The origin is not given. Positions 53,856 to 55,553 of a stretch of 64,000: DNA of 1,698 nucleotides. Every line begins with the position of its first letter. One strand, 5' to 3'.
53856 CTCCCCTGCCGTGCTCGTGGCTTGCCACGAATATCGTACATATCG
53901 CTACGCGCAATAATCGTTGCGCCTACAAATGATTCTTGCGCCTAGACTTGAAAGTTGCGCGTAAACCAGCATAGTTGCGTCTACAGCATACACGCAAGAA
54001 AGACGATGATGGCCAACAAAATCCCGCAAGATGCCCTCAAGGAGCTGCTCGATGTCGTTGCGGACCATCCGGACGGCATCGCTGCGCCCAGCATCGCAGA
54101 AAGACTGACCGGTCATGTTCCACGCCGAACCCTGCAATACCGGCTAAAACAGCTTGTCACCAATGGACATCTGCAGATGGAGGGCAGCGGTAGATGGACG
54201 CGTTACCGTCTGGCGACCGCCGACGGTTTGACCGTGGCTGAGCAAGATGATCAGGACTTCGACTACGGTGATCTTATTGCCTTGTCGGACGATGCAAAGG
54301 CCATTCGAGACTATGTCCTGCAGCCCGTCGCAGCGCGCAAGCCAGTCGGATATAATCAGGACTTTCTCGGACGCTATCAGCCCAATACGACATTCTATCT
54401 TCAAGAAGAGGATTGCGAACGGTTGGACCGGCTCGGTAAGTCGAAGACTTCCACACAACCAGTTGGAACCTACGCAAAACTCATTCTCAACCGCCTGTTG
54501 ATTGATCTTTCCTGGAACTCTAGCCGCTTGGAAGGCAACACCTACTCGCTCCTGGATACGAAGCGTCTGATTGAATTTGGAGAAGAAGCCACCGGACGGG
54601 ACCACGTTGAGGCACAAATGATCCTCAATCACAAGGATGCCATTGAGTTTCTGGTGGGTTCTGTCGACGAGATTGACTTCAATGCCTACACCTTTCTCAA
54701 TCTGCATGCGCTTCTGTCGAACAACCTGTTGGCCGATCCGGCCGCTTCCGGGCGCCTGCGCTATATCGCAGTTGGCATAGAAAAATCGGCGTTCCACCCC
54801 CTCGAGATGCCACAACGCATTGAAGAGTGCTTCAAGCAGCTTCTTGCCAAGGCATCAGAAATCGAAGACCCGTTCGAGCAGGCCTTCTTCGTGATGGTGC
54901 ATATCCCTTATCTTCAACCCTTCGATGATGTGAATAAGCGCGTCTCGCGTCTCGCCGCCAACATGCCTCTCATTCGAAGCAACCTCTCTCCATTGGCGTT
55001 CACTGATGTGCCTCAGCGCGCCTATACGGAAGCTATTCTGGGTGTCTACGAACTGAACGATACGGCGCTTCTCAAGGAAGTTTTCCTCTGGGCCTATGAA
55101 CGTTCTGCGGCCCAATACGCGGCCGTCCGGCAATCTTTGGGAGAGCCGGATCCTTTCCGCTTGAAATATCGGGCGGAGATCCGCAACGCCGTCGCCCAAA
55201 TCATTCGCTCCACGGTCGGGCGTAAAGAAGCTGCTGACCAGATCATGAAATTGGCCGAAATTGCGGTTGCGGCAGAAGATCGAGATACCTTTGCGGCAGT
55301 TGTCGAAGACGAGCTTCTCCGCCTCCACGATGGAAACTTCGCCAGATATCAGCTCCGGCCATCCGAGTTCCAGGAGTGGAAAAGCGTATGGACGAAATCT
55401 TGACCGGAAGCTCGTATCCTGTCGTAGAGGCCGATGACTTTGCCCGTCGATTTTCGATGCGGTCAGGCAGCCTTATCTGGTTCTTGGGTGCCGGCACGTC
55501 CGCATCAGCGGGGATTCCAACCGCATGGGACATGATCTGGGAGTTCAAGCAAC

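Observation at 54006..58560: Fic-like gene with a degenerate active-site motif overlapping a SIR2-APAZ / short-pAgo pair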

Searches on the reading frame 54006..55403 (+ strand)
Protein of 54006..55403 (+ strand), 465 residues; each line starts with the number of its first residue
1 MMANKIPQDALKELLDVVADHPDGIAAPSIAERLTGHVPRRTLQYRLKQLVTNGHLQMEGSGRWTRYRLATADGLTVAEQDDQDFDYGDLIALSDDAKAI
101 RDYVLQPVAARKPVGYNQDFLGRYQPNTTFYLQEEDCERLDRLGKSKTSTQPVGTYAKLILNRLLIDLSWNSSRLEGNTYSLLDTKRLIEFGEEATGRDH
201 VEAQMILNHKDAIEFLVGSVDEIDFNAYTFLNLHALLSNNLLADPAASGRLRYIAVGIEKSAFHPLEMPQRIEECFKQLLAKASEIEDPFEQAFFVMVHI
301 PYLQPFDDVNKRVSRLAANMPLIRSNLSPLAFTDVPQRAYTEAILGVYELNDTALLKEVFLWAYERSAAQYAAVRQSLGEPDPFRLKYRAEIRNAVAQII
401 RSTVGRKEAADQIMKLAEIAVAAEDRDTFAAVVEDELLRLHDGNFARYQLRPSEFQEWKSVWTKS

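Call 3: search_protein_families(library=pfam, proteins=[window:54006-55403:+], max_evalue=0.01)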
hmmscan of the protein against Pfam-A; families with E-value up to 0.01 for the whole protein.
window:54006-55403:+ (465 aa): 1 family
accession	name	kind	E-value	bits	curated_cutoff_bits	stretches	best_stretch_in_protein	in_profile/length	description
PF02661.23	Fic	-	1.4e-09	39.1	24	1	226-321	3-92/93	Fic/DOC family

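Call 4: search_protein_families(library=padloc, proteins=[window:54006-55403:+], max_evalue=0.01)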
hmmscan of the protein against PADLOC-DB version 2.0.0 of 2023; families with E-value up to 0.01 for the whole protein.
window:54006-55403:+ (465 aa): 5 families
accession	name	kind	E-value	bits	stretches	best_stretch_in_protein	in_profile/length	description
PDLC04840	PDC-S04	-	1.7e-13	48.8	1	160-344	7-196/227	-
PDLC03963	SoFic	-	1.9e-12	45.3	1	142-327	35-217/361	-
PDLC04836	PDC-S04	-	6.7e-11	39.8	1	159-362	20-225/244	-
PDLC04837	PDC-S04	-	1.3e-08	32.4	1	162-360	23-220/234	-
PDLC04839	PDC-S04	-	7.2e-05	20.5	1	248-351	79-190/205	-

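Call 5: search_protein_families(library=ncbifam, proteins=[window:54006-55403:+], max_evalue=0.01)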
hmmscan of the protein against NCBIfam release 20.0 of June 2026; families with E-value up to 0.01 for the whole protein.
window:54006-55403:+ (465 aa): 1 family
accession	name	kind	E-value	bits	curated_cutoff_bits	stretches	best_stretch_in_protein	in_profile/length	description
NF009342.0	PRK12702.1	equivalog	0.00033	20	596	1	38-107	98-168/302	mannosyl-3-phosphoglycerate phosphatase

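Call 8: find_homologous_proteins(query=window:54006-55403:+, max_evalue=0.001)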
Query window:54006-55403:+ (465 aa): 8000 proteins with E <= 0.001 among 8000 candidates; the best 120 are listed.
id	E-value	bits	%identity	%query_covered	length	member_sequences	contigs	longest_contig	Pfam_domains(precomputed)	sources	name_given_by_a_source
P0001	0.0e+0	1041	100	100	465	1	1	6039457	PF02661.24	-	-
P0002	1.8e-265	899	86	100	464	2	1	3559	PF02661.24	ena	-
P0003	5.5e-265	897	86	100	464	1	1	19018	PF02661.24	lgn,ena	-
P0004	9.8e-261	883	84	100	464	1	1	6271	PF02661.24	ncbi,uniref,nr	ncbi:Fic family protein [uncultured Roseovarius sp.]|uniref:Fic family protein n=1 Tax=uncultured Ro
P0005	1.6e-258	876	84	100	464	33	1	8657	PF02661.24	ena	-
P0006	1.0e-255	867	83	100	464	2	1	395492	PF02661.24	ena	-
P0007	3.2e-252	855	82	100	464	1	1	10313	PF02661.24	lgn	-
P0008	5.1e-252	855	83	100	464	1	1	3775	PF02661.24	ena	-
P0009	9.7e-252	854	82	100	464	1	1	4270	PF12840.14,PF02661.24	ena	-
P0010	1.4e-249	847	80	100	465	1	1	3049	PF02661.24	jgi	-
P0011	7.9e-248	841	80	100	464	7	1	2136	PF02661.24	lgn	-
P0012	2.0e-245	833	78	100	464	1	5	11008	PF02661.24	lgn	-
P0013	4.2e-245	832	78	100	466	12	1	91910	PF02661.24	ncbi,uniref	ncbi:Fic family protein [Roseovarius sp. 2305UL8-3]|uniref:Fic family protein n=1 Tax=Roseovarius co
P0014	1.6e-243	827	78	100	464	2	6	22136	PF02661.24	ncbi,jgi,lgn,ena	-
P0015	1.0e-241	821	78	100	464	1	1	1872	PF02661.24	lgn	-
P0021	9.4e-225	765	73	100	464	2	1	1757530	PF02661.24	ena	-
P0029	2.8e-218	743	73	100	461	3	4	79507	PF12840.14,PF02661.24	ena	-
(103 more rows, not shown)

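Call 10: find_related_loci(query=A1, collection=genome_contigs, flank=10000)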
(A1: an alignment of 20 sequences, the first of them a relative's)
Query A1 (465 aa) in genome_contigs; peptide patterns used: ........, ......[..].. (x = any residue, [..] = any of these).
599 stretches matched a pattern (row limit reached: there are more); 598 encode a relative of the query (tblastn E <= 1e-3); the best 80 are kept; 80 distinct loci.
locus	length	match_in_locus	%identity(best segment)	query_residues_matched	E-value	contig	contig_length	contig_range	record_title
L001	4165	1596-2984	82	2-464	0e+0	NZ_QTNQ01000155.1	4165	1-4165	Vannielia litorea strain EBW16 NODE_155_length_4165_cov_45.6516, whole genome shotgun sequence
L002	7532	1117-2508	78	2-465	0e+0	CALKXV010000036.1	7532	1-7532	MAG: uncultured Rhodobacteraceae bacterium isolate H2_Bin_Bin_74_1 genome assembly, contig: c_000000310013, whole genome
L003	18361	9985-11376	74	2-465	0e+0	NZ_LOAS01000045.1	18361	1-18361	Aliiruegeria sabulilitoris strain GJMS-35 contig45, whole genome shotgun sequence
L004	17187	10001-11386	71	1-462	0e+0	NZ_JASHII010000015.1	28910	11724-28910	Roseibium sp. MMSF_3247 NODE_15_length_28910_cov_40.591961, whole genome shotgun sequence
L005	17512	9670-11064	67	1-465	0e+0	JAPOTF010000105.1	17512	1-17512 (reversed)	MAG: Roseovarius sp. isolate CAR3_bin_17 NODE_1045_length_17512_cov_9.20095, whole genome shotgun sequence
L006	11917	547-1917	65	2-462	0e+0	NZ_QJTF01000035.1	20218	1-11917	Phyllobacterium leguminum strain ORS 1419 Ga0215881_135, whole genome shotgun sequence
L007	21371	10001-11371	62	2-462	0e+0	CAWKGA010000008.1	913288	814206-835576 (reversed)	MAG: uncultured Gammaproteobacteria bacterium isolate MFD03399.bin.1.170 genome assembly, contig: contig_4460, whole gen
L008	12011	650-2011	61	2-462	0e+0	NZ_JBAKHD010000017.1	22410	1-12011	Brucella sp. IR073 Indigo35_contig_17, whole genome shotgun sequence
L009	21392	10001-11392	61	2-463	0e+0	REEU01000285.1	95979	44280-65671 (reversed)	MAG: Gammaproteobacteria bacterium isolate PLM2.Bin7 NODE_97_length_95979_cov_8.61881, whole genome shotgun sequence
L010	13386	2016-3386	63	2-462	0e+0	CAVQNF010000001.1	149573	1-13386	MAG: uncultured Alphaproteobacteria bacterium isolate MFD00125.bin.2.61 genome assembly, contig: contig_11027, whole gen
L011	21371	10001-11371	64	2-462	0e+0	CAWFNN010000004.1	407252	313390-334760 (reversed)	MAG: uncultured Alphaproteobacteria bacterium isolate MFD06092.bin.2.160 genome assembly, contig: contig_22059, whole ge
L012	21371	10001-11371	64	2-462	0e+0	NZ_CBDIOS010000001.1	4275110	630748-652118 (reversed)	Methylocapsa aurea isolate mcapsa msin_1, whole genome shotgun sequence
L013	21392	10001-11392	60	1-462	0e+0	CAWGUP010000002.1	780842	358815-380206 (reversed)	MAG: uncultured Alphaproteobacteria bacterium isolate MFD02671.bin.3.111 genome assembly, contig: contig_31188, whole ge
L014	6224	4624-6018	61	2-464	0e+0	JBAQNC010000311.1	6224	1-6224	MAG: Parvibaculum sp. isolate MFD12042_ilm_asm_bin2 k127_24694, whole genome shotgun sequence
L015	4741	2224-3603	60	6-464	0e+0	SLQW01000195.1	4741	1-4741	MAG: Pseudomonadales bacterium isolate CSSed165cm_554 CSSed16-5cm-94859, whole genome shotgun sequence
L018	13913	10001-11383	64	2-462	0e+0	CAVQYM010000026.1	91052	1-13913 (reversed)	MAG: uncultured Acidobacteriota bacterium isolate MFD03726.bin.2.19 genome assembly, contig: contig_49559, whole genome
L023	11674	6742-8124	63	2-462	0e+0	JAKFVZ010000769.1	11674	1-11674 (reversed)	MAG: Reyranella sp. isolate D4_Bin_3 D4_0001790, whole genome shotgun sequence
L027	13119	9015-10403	57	2-464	1e-179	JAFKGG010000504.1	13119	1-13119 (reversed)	MAG: Burkholderiales bacterium isolate SCN18_13_7_16_R4_B_66_10 SCN18_13_7_16_R4_B_scaffold_898, whole genome shotgun se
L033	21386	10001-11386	59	2-462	8e-178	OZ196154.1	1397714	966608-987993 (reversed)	MAG: uncultured Granulicella sp. isolate 9057d4d9-b77b-4c6f-b84b-ea5519435b63 genome assembly, chromosome: 7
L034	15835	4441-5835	58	2-463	4e-177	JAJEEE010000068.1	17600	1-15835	MAG: Acidobacteria bacterium isolate p16x34bins.10 k141_789777, whole genome shotgun sequence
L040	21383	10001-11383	58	2-464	2e-175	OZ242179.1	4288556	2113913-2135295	MAG: Candidatus Azotimanducaceae bacterium isolate 61860275-71fb-4faa-83a6-385f48b75eb5 genome assembly, chromosome: 1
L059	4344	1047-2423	58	3-462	3e-178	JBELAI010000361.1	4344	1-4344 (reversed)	MAG: Terracidiphilus sp. isolate SPRUCE 8 SPRUCE_8_361, whole genome shotgun sequence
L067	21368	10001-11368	59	2-465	1e-171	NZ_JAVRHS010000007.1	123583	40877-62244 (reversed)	Croceicoccus esteveae strain F390 7, whole genome shotgun sequence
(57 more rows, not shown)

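Call 16: search_dna_similar(query=window:54006-55403:+, collection=plasmids, mode=protein, max_rows=40)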
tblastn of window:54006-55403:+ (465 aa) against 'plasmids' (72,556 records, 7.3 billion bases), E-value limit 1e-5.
Records with a match: 55; places in all: 58; records where one place covers at least 80% of the query: 24.
Best place of each record, by identity: 80-90% 2; 60-80% 7; <60% 46.
By first word of the organism name: Rhizobium 4; Bacillus 4; Roseibium 3; Cereibacter 3; Sulfitobacter 3; Cupriavidus 3; Bacteroides 3; Planococcus 3; Undibacterium 2; Variovorax 2; and 21 more.
By predicted mobility (MOB-suite, as given by PLSDB): non-mobilizable 41; mobilizable 10; conjugative 4.
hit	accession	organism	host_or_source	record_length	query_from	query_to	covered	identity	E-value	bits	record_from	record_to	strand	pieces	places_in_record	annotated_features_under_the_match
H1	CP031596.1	Paracoccaceae bacterium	Isolate culture,marine surface water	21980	2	464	100%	82.3%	0e+0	759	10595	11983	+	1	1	Fic/DOC family protein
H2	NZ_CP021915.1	Sagittula sp. P11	cell culture,sulfidic waters (60 m) ...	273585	2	464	99%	81.4%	0e+0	770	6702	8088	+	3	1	Fic family protein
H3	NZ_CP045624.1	Roseibium aggregatum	-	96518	2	462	99%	71.6%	0e+0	654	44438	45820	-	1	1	Fic family protein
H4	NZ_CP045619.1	Roseibium aggregatum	-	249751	1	462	99%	71.0%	0e+0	654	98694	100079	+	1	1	Fic family protein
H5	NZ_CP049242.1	Allorhizobium pseudoryzae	cell culture,soil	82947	2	462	99%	70.7%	0e+0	662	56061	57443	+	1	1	Fic family protein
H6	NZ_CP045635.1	Roseibium aggregatum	-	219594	2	462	99%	70.1%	0e+0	650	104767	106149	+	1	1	Fic family protein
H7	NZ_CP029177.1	Acidibrevibacterium fodinaquatile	cell culture,acidic mine water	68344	2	462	99%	63.3%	0e+0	578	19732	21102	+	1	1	Fic family protein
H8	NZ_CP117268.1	Rhizobium rhododendri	Rhododendron sp.,pure bacterial ...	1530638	1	462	99%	63.2%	0e+0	568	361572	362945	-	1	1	record has no annotation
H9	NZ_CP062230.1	Mesorhizobium onobrychidis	Sainfoin,pure bacterial culture,Nodule ...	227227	6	462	98%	59.7%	2e-167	529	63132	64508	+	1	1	Fic family protein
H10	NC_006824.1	Aromatoleum aromaticum EbN1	-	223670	1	458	98%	51.1%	2e-131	426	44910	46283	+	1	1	Fic family protein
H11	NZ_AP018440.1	Undibacterium sp. KW1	-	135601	1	459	99%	49.6%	8e-127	412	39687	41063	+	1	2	Fic family protein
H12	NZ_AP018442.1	Undibacterium sp. YM2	-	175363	1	459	99%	49.0%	2e-125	409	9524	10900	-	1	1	Fic family protein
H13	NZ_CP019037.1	Massilia putida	Soil,wolfram mine tailing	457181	8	461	98%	47.5%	2e-115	380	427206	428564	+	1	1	Fic family protein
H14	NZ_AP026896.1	Aeromonas caviae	Microbe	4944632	10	460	97%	47.8%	2e-121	397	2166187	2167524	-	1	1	none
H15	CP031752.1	Cereibacter sphaeroides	cell culture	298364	6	459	98%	42.7%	6e-102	341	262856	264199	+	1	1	none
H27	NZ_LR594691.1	Variovorax sp. WDL1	linuron-contaminated soil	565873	23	404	82%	31.6%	3e-41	164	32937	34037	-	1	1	Fic family protein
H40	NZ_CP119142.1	Neisseria gonorrhoeae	Homo sapiens,whole organism,synovial ...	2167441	166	372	45%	32.7%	4e-27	122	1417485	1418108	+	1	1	none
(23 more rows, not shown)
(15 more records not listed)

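Call 17: get_annotated_region(hit=H1, flank=8000)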
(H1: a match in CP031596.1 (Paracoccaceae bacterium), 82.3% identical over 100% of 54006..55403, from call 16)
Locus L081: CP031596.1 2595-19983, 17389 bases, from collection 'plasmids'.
description: Paracoccaceae bacterium strain La 6 plasmid pLA6_011, complete sequence
organism: Paracoccaceae bacterium (NCBI taxid 1904441)
taxonomy: Bacteria; Pseudomonadota; Alphaproteobacteria; Rhodobacterales; Paracoccaceae; ; Paracoccaceae bacterium
host: -; source: Isolate culture,marine surface water; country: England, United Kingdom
typing (MOB-suite, as given by PLSDB): non-mobilizable; replicon rep_cluster_392,rep_cluster_517
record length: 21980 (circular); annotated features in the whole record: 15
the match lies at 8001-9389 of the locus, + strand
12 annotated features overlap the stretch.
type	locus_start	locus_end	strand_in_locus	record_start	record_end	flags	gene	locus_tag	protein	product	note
CDS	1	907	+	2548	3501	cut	-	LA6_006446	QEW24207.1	hypothetical protein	-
CDS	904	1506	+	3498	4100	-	-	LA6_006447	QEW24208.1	hypothetical protein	-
CDS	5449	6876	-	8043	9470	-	-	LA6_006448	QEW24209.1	hypothetical protein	-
CDS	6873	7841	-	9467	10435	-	-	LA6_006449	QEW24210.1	hypothetical protein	-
CDS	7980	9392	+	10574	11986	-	-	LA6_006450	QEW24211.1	Fic/DOC family protein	-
CDS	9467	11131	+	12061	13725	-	-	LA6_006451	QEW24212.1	hypothetical protein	-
CDS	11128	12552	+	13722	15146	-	-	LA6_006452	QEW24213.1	hypothetical protein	-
CDS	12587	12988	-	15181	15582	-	-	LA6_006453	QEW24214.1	hypothetical protein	-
CDS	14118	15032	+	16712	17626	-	-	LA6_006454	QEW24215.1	hypothetical protein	-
CDS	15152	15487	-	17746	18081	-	-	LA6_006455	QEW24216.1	hypothetical protein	-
CDS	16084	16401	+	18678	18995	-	-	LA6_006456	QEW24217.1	hypothetical protein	-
CDS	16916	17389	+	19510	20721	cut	repA_6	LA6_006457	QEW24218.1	Plasmid partitioning protein RepA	-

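Call 18: get_annotated_region(hit=H2, flank=7000)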
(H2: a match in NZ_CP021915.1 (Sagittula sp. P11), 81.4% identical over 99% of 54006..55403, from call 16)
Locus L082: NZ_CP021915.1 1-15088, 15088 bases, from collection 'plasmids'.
description: Sagittula sp. P11 plasmid unnamed2, complete sequence
organism: Sagittula sp. P11 (NCBI taxid 2009329)
taxonomy: Bacteria; Pseudomonadota; Alphaproteobacteria; Rhodobacterales; Roseobacteraceae; Sagittula; Sagittula sp. P11
host: -; source: cell culture,sulfidic waters (60 m) from the Peruvian upwelling region; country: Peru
typing (MOB-suite, as given by PLSDB): conjugative; replicon rep_cluster_558; relaxase MOBP; mating-pair formation MPF_T
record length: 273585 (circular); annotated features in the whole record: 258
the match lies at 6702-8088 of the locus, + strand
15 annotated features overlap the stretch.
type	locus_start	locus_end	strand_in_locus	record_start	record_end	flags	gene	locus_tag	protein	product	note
CDS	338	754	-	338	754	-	-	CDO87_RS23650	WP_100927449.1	transposase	GO:0006313 - DNA transposition [Evidence IEA]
CDS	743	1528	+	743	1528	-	-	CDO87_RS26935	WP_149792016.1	hypothetical protein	-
CDS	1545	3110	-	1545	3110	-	-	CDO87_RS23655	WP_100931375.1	IS66 family transposase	-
CDS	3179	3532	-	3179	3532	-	tnpB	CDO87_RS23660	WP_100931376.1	IS66 family insertion sequence element accessory protein TnpB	-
CDS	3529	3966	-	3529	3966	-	-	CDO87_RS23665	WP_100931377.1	transposase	GO:0006313 - DNA transposition [Evidence IEA]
CDS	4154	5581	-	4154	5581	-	-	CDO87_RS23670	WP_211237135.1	hypothetical protein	-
CDS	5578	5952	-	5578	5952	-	-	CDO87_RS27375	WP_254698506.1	hypothetical protein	-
CDS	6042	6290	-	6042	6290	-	-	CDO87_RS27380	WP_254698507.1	hypothetical protein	-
CDS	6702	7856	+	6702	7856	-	-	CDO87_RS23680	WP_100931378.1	Fic family protein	-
CDS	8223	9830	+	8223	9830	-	-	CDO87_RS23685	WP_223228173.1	SIR2 family protein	-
CDS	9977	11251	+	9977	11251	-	-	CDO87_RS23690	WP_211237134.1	hypothetical protein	-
CDS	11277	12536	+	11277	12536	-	-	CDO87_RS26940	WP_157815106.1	DUF6602 domain-containing protein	-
CDS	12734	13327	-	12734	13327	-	-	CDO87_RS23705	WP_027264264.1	plasmid pRiA4b ORF-3 family protein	-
CDS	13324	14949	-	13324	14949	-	-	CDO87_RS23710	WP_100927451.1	IS66 family transposase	-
CDS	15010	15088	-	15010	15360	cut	tnpB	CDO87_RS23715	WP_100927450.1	IS66 family insertion sequence element accessory protein TnpB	-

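Call 19: get_annotated_region(hit=H5, flank=6000)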
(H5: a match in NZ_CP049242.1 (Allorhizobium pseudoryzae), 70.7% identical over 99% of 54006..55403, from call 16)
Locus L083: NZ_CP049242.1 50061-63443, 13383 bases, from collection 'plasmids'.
description: Allorhizobium pseudoryzae strain DSM 19479 plasmid unnamed1, complete sequence
organism: Allorhizobium pseudoryzae (NCBI taxid 379684)
taxonomy: Bacteria; Pseudomonadota; Alphaproteobacteria; Hyphomicrobiales; Rhizobiaceae; Allorhizobium; Allorhizobium pseudoryzae
host: -; source: cell culture,soil; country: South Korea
typing (MOB-suite, as given by PLSDB): non-mobilizable
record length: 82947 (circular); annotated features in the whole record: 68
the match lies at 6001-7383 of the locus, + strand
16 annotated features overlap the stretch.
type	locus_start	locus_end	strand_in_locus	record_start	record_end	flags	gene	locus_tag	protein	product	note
CDS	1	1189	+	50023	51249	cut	-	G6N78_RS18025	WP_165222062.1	replication initiator protein A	-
CDS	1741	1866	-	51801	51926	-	-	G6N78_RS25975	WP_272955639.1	hypothetical protein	-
CDS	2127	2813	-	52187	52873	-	-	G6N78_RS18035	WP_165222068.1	ParA family protein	-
CDS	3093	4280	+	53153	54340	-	-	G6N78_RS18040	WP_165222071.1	AGE family epimerase/isomerase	-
CDS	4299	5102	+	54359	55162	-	-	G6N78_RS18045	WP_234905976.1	ABC transporter permease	-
CDS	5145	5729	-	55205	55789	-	-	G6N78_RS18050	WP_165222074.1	recombinase family protein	GO:0006310 - DNA recombination [Evidence IEA]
CDS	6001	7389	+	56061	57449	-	-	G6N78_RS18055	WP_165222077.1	Fic family protein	-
CDS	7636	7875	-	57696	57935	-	-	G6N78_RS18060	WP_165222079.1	hypothetical protein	-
CDS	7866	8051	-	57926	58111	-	-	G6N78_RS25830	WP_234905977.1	hypothetical protein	-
CDS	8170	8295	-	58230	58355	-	-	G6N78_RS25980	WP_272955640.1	hypothetical protein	-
CDS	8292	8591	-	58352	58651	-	-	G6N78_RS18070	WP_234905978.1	helix-turn-helix transcriptional regulator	-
CDS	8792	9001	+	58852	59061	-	-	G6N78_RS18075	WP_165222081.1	ribbon-helix-helix protein, CopG family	GO:0006355 - regulation of DNA-templated transcription [Evidence IEA]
CDS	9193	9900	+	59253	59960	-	-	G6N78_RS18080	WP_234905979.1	helix-turn-helix domain-containing protein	-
CDS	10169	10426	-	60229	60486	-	-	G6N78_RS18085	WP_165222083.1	mobilization protein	-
CDS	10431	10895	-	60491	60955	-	-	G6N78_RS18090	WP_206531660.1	hypothetical protein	-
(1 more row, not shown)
